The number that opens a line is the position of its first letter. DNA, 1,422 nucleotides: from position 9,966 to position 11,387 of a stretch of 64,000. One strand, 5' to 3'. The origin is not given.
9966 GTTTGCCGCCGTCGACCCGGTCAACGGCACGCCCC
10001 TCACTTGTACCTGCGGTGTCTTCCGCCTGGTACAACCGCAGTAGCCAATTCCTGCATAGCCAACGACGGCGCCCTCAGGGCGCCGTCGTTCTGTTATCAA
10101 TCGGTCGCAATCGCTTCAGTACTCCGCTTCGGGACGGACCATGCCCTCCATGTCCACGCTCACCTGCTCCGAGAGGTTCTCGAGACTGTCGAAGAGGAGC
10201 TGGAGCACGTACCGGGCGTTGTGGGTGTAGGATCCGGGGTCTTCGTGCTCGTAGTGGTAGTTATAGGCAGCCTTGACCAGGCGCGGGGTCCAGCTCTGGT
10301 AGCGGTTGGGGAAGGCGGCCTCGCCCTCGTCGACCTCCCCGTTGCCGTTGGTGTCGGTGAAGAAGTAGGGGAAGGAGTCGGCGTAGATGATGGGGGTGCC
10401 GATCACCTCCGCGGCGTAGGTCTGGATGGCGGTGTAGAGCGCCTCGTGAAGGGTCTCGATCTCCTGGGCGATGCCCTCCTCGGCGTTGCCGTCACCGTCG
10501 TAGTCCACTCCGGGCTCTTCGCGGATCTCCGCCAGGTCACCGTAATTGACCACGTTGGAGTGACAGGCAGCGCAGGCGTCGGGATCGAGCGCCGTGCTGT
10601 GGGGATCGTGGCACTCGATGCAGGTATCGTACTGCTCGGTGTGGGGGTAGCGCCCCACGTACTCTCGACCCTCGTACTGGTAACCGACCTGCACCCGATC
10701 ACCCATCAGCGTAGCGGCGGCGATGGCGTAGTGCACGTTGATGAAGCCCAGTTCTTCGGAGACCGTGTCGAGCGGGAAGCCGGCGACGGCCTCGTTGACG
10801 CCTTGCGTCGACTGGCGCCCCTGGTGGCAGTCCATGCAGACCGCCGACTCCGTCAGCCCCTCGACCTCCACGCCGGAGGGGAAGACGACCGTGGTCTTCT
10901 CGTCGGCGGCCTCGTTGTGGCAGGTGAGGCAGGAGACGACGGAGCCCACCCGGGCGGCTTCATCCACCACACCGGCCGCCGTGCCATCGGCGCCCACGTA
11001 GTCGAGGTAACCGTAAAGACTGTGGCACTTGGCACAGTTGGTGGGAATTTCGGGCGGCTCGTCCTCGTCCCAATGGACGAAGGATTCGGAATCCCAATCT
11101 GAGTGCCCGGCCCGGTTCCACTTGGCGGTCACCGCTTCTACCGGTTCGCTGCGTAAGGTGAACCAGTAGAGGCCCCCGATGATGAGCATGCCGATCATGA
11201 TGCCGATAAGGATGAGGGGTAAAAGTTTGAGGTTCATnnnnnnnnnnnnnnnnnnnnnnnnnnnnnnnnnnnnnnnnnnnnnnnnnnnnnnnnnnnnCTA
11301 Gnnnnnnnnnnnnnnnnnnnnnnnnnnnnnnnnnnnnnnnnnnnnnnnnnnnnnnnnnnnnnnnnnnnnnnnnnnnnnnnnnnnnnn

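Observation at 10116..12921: Divergent pair: membrane pentaheme cytochrome c and a NOX/ferric-reductase-like flavocytochrome with a consensus promoter and a trailing 30-aa TM peptide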

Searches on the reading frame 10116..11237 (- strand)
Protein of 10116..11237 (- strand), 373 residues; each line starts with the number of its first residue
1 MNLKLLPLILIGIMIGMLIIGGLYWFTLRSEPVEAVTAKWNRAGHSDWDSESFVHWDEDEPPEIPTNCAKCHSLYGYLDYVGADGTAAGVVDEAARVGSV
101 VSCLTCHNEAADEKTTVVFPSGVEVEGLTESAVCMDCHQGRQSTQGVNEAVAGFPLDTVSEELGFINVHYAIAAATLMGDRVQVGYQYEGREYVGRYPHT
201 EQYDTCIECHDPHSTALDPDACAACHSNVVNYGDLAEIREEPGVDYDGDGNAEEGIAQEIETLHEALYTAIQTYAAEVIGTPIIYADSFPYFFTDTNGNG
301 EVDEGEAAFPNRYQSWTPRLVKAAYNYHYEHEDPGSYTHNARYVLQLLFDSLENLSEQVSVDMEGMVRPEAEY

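Call 3: search_protein_families(library=pfam, proteins=[window:10116-11237:-], max_evalue=0.01)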
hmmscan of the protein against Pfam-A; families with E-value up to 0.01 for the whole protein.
window:10116-11237:- (373 aa): 5 families
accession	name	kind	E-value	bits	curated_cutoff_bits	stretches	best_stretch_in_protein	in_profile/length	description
PF14522.11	Cytochrome_C7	-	2.1e-10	40.7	24.8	1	98-144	10-54/67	Cytochrome c7 and related cytochrome c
PF02085.21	Cytochrom_CIII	-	5.4e-06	27.1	22.9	1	67-145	32-89/101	Class III cytochrome C family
PF14537.11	Cytochrom_c3_2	-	2.3e-05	25.2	25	0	198-227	53-79/79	Cytochrome c3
PF22113.1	Mtrc-MtrF_II-IV_dom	-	0.00016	21.7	30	1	59-143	75-168/176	Outer membrane cytochrome MtrC/MtrF-like, domains II/IV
PF09699.15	Paired_CXXCH_1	-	0.00028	20.9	20.6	0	102-140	8-38/41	Doubled CXXCH motif (Paired_CXXCH_1)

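Call 8: search_protein_families(library=ncbifam, proteins=[window:10116-11237:-], max_evalue=0.01)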
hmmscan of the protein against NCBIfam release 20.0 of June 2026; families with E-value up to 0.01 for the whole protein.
window:10116-11237:- (373 aa): 3 families
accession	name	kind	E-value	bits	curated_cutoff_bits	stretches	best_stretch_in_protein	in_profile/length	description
NF045713.1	CxxCH_16_HmcA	equivalog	5.7e-07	28.5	400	1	66-146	319-394/541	sulfate respiration complex hexadecaheme cytochrome HmcA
TIGR03507.1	decahem_SO1788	subfamily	4e-05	22.3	209.3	1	55-149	233-312/672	OmcA/MtrC family decaheme c-type cytochrome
TIGR04257.1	nanowire_3heme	domain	0.0031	17.6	40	0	101-143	24-63/75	c(7)-type cytochrome triheme domain-containing protein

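Call 23: find_homologous_proteins(query=window:10116-11237:-, max_evalue=0.00001)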
Query window:10116-11237:- (373 aa): 1479 proteins with E <= 0.00001 among 8000 candidates; the best 120 are listed.
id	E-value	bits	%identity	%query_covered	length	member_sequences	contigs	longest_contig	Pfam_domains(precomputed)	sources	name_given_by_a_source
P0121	8.8e-225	764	87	100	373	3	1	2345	PF14537.12,PF02085.22,PF14522.12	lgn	-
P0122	4.8e-204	696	57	82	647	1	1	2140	PF09699.16,PF14537.12,PF02085.22,PF14522.12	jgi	jgi:hypothetical protein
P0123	4.8e-198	676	51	88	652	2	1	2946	PF14537.12,PF02085.22,PF14522.12,PF22113.2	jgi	jgi:hypothetical protein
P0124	1.2e-185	635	49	88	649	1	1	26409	PF14537.12,PF02085.22,PF14522.12,PF22113.2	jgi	jgi:hypothetical protein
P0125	1.3e-185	635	51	82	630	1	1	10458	PF14537.12,PF02085.22,PF14522.12,PF22113.2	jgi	jgi:hypothetical protein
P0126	5.5e-183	627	54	79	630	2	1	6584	PF14537.12,PF02085.22,PF14522.12,PF22113.2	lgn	-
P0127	4.4e-182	624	47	94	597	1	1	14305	PF14537.12,PF02085.22,PF14522.12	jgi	jgi:hypothetical protein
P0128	6.5e-182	623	49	91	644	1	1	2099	PF09699.16,PF14537.12,PF02085.22,PF14522.12,PF22113.2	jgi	jgi:hypothetical protein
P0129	1.8e-180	618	50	83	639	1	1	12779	PF14537.12,PF02085.22,PF14522.12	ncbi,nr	ncbi:MAG: hypothetical protein H5T65_12075 [Chloroflexi bacterium]|nr:hypothetical protein [Chlorofl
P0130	9.1e-180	616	50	89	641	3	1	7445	PF14537.12,PF02085.22,PF14522.12,PF22113.2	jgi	jgi:hypothetical protein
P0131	8.3e-178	610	52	86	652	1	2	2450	PF14537.12,PF02085.22,PF14522.12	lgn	-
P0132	3.3e-177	608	47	84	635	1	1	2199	PF09699.16,PF14537.12,PF02085.22,PF14522.12,PF22113.2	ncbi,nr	ncbi:MAG: hypothetical protein MUQ30_12295, partial [Anaerolineae bacterium]|nr:hypothetical protein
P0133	3.8e-177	607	71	99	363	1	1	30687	PF02085.22,PF14522.12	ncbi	-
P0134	3.3e-175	601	50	89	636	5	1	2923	PF14537.12,PF02085.22,PF14522.12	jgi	jgi:hypothetical protein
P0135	6.9e-175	600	51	88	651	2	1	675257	PF14537.12,PF02085.22,PF14522.12,PF22113.2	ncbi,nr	ncbi:MAG: hypothetical protein H6642_13175 [Caldilineaceae bacterium]|nr:hypothetical protein [Caldi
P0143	6.8e-166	570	51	83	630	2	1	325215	PF14537.12,PF02085.22,PF02335.21,PF14522.12,PF22113.2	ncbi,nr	ncbi:MAG: hypothetical protein CVU41_11500 [Chloroflexi bacterium HGW-Chloroflexi-3]|nr:MAG: hypothe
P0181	2.0e-150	520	61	98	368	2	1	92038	PF14522.12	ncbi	ncbi:MAG: polyheme membrane-associated cytochrome C [Anaerolineae bacterium]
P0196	1.5e-147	510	62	93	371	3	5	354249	PF02085.22,PF14522.12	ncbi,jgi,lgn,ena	jgi:hypothetical protein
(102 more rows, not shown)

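Call 31: predict_structure(alignment_id=A2)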
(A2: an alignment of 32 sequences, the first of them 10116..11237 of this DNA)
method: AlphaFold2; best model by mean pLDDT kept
length: 373 residues; sequences in the alignment: 32
mean_pLDDT: 69.6   pTM: 0.67
mean pLDDT of the five models: 69.6, 62.4, 60.4, 58.5, 58.4
residues with pLDDT >= 90: 111; 70-90: 89; 50-70: 60; < 50: 113
segments of 3 or more residues with pLDDT < 50: 28-34, 36-41, 43-91, 93-108, 137-144, 200-217, 225-230
pLDDT, mean of each block of 10 residues (from residue 1): 78 91 58 46 42 39 42 30 38 40 38 65 71 52 62 93 71 73 85 77 46 43 49 62 88 89 97 97 88 92 88 93 93 78 94 98 94 70
secondary structure, 60 per line:
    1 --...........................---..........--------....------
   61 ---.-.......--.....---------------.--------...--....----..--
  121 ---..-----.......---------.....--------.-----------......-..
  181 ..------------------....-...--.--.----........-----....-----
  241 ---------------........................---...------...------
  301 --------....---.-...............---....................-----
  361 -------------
elements in order: H3-29 H33-42 H51-54 H66-72 H75-79 H109-112 H131-137 H147-151 H172-177 H179-182 H201-204 H219-226 H232-235 H256-279 E283-285 E292-294 H318-332 H336-355
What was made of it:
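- The heme domain of cyt5 is poorly modelled (pLDDT below 50 for aa 28-108, call 31).
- Tried and rejected: The heme region of the AF2 model is unreliable (call 31).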

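Call 33: search_solved_structures(query=A2, max_evalue=1, show_alignments=2)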
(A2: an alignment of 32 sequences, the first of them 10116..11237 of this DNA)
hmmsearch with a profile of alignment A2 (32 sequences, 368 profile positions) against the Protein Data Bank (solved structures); distinct sequences matched with E-value up to 1: 18.
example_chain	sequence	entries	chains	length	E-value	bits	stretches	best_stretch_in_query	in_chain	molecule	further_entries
1duw_A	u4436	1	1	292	0.00057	22.4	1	65-153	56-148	NONAHEME CYTOCHROME C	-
1ofw_A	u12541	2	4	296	0.0034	19.8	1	65-141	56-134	NINE-HEME CYTOCHROME C | NINE HEME CYTOCHROME C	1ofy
7nhl_o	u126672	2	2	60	0.021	17.2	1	199-241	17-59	30S ribosomal protein S14 type Z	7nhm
5nd8_n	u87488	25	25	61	0.021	17.2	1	199-241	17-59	30S ribosomal protein S14 type Z | Small ribosomal subunit protein uS14B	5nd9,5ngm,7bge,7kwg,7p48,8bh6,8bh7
5li0_n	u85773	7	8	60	0.024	17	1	200-241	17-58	30S ribosomal protein S14 type Z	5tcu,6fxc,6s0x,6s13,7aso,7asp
19hc_A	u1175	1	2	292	0.071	15.5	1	65-141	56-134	PROTEIN (NINE-HAEM CYTOCHROME C)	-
5njt_N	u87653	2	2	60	0.083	15.2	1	199-240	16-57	30S ribosomal protein S14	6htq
3j9w_AN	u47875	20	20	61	0.088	15.2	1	199-240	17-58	30S ribosomal protein uS14 | 30S ribosomal protein S14 | 30S ribosomal protein S14 type Z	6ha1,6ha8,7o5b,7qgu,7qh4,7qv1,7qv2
2y4j_A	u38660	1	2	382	0.17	14.2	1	256-320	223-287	MANNOSYLGLYCERATE SYNTHASE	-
2y4k_A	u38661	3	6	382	0.17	14.2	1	256-320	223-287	MANNOSYLGLYCERATE SYNTHASE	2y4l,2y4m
2bo4_A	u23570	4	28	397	0.18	14.1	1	256-320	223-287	MANNOSYLGLYCERATE SYNTHASE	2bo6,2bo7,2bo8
7nhn_o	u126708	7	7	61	0.19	14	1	200-240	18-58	30S ribosomal protein S14 type Z | Small ribosomal subunit protein uS14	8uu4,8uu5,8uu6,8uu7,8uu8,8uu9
8yp6_n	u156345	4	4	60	0.21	13.9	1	200-241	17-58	Small ribosomal subunit protein uS14B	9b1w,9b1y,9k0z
32nj_N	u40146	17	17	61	0.22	13.8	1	200-241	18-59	Small ribosomal subunit protein uS14B | 30S ribosomal protein S14 type Z | 30S Ribosomal Protein S14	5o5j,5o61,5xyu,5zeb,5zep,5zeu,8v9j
6o8w_n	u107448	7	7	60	0.23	13.8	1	200-240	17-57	30S ribosomal protein S14 type Z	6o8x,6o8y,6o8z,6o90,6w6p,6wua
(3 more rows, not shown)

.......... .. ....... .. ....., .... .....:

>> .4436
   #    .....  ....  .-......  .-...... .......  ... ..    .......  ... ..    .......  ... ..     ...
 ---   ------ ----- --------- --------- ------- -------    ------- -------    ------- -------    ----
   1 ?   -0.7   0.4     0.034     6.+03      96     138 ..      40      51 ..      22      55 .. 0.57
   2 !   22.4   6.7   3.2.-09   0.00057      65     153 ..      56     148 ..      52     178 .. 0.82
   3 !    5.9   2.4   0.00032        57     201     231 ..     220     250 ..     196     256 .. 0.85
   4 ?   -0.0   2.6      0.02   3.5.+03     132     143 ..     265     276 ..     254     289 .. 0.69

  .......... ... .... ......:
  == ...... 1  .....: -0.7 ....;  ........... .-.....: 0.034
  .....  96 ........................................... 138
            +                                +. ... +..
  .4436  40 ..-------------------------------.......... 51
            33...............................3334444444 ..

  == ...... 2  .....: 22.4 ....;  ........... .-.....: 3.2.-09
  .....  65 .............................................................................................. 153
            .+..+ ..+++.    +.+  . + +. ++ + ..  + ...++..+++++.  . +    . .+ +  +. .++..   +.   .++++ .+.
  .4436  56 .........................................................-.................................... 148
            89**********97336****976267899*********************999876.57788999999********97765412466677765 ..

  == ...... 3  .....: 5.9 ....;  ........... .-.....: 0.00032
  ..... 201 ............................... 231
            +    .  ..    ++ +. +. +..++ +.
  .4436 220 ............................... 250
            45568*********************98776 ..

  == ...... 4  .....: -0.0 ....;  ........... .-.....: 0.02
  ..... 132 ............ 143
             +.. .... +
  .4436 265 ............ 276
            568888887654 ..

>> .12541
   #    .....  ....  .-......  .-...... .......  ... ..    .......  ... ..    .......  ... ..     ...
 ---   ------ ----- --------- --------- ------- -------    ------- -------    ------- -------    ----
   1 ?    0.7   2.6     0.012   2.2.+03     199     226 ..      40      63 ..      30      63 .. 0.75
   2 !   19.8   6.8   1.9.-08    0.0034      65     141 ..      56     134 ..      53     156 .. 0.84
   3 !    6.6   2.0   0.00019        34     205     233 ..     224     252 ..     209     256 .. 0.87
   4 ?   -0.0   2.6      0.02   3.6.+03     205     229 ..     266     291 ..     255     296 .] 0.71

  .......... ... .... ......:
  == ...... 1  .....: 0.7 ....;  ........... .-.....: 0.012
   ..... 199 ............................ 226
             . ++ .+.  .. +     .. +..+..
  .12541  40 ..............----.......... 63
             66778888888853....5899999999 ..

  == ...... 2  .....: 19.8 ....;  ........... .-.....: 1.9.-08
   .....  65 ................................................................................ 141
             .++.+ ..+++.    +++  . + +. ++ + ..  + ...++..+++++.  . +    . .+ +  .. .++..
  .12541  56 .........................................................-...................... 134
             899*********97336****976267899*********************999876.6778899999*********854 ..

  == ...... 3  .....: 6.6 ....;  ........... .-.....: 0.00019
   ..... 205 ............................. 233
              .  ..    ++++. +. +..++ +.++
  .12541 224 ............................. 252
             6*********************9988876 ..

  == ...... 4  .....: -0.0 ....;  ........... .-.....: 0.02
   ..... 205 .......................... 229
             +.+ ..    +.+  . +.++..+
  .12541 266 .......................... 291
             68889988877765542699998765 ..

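Call 34: fold_search(model_id=the predicted structure, library=pdb)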
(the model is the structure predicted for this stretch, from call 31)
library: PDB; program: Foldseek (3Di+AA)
matches with E <= 10: 23; with E <= 0.001: 0
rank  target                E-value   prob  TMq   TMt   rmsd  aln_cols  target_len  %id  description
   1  4cqo_A                1.1e+00  0.03  0.08  0.06  18.0       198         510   12  Structure of the human CNOT1 superfamily homology domain in complex with a Nanos1 peptide (released 2014-04-23)
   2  4cqo_C                1.3e+00  0.03  0.08  0.06  18.0       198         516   11  Structure of the human CNOT1 superfamily homology domain in complex with a Nanos1 peptide (released 2014-04-23)
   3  1ayx                  2.5e+00  0.02  0.12  0.10  14.8       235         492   11  CRYSTAL STRUCTURE OF GLUCOAMYLASE FROM SACCHAROMYCOPSIS FIBULIGERA AT 1.7 ANGSTROMS (released 1998-05-13)
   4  1wbb_B                2.9e+00  0.04  0.13  0.07  21.3       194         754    9  Crystal structure of E. coli DNA mismatch repair enzyme MutS, E38A mutant, in complex with a G.T mismatch (released 2006-01-18)
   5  4c0d_A                3.7e+00  0.03  0.10  0.08  15.7       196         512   10  Structure of the NOT module of the human CCR4-NOT complex (CNOT1-CNOT2-CNOT3) (released 2013-10-09)
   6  1wb9_A                4.1e+00  0.03  0.12  0.06  21.7       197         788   10  Crystal Structure of E. coli DNA Mismatch Repair enzyme MutS, E38T mutant, in complex with a G.T mismatch (released 2006-01-18)
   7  3zlj_B                5.0e+00  0.03  0.13  0.07  21.0       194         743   10  CRYSTAL STRUCTURE OF FULL-LENGTH E.COLI DNA MISMATCH REPAIR PROTEIN MUTS D835R MUTANT IN COMPLEX WITH GT MISMATCHED DN (released 2013-07-17)
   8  3zlj_A                5.3e+00  0.03  0.13  0.07  21.1       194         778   10  CRYSTAL STRUCTURE OF FULL-LENGTH E.COLI DNA MISMATCH REPAIR PROTEIN MUTS D835R MUTANT IN COMPLEX WITH GT MISMATCHED DN (released 2013-07-17)
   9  3g2s_A                5.9e+00  0.01  0.08  0.16  17.6       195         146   11  VHS Domain of human GGA1 complexed with SorLA C-terminal Peptide (released 2009-12-15)
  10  6nwa_W                6.6e+00  0.01  0.11  0.12  17.1       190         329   11  The structure of the photosystem I IsiA super-complex (released 2019-05-29)
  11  9rfy_A                7.0e+00  0.01  0.08  0.08  10.4        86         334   15  Unspecific peroxygenase from Psathyrella aberdarensis, Grogu variant (released 2026-04-01)
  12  3eon_C                7.8e+00  0.08  0.16  0.15   9.1       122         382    8  2.55A crystal structure of native glutaryl-coa dehydrogenase from Burkholderia pseudomallei in complex with a small mo (released 2008-10-21)
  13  9kby_A                7.8e+00  0.01  0.07  0.05  14.5       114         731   20  Cryo-EM structure of DCL4-Hairpin RNA complex (released 2026-02-18)
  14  3gqt_A                8.2e+00  0.06  0.14  0.14  10.1       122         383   10  Crystal structure of glutaryl-CoA dehydrogenase from Burkholderia pseudomallei with fragment (1,4-dimethyl-1,2,3,4-tet (released 2009-04-28)
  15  6i5f_A                8.2e+00  0.01  0.12  0.07  22.0       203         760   13  Crystal structure of DNA-free E.coli MutS P839E dimer mutant (released 2019-08-14)
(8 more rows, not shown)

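Call 36: find_encoding_contigs(protein=P0135, flank=6000, max_places=2)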
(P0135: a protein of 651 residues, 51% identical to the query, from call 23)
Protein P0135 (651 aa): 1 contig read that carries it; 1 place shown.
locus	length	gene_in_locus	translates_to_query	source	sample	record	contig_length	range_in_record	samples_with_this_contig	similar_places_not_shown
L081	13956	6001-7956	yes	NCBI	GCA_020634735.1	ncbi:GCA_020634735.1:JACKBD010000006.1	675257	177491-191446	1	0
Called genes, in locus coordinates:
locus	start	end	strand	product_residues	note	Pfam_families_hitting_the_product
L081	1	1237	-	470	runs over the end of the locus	PF01406:tRNA-synt_1e, PF09334:tRNA-synt_1g (weak), PF00133:tRNA-synt_1 (weak), PF09190:DALR_2, PF23493:CysS_C (weak)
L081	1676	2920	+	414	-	PF01391:Collagen (weak), PF14522:Cytochrome_C7 (faint), PF14537:Cytochrom_c3_2 (faint), PF09699:Paired_CXXCH_1 (faint), PF13435:Cytochrome_C554 (faint), PF22113:Mtrc-MtrF_II-IV_dom (weak)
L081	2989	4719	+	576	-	PF02085:Cytochrom_CIII (faint), PF14522:Cytochrome_C7 (faint), PF09699:Paired_CXXCH_1 (weak), PF14537:Cytochrom_c3_2 (weak)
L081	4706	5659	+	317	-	PF01292:Ni_hydr_CYTB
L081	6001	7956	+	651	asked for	PF02085:Cytochrom_CIII (faint), PF14537:Cytochrom_c3_2 (faint), PF22113:Mtrc-MtrF_II-IV_dom (faint), PF14522:Cytochrome_C7 (weak)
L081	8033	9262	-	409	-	PF07470:Glyco_hydro_88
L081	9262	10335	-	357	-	PF27675:YCF81_N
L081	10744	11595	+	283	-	PF02585:PIG-L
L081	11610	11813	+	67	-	PF06107:DUF951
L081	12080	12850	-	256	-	PF00378:ECH_1, PF16113:ECH_2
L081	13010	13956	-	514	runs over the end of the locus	PF25653:HMG-CoA_red_N, PF00368:HMG-CoA_red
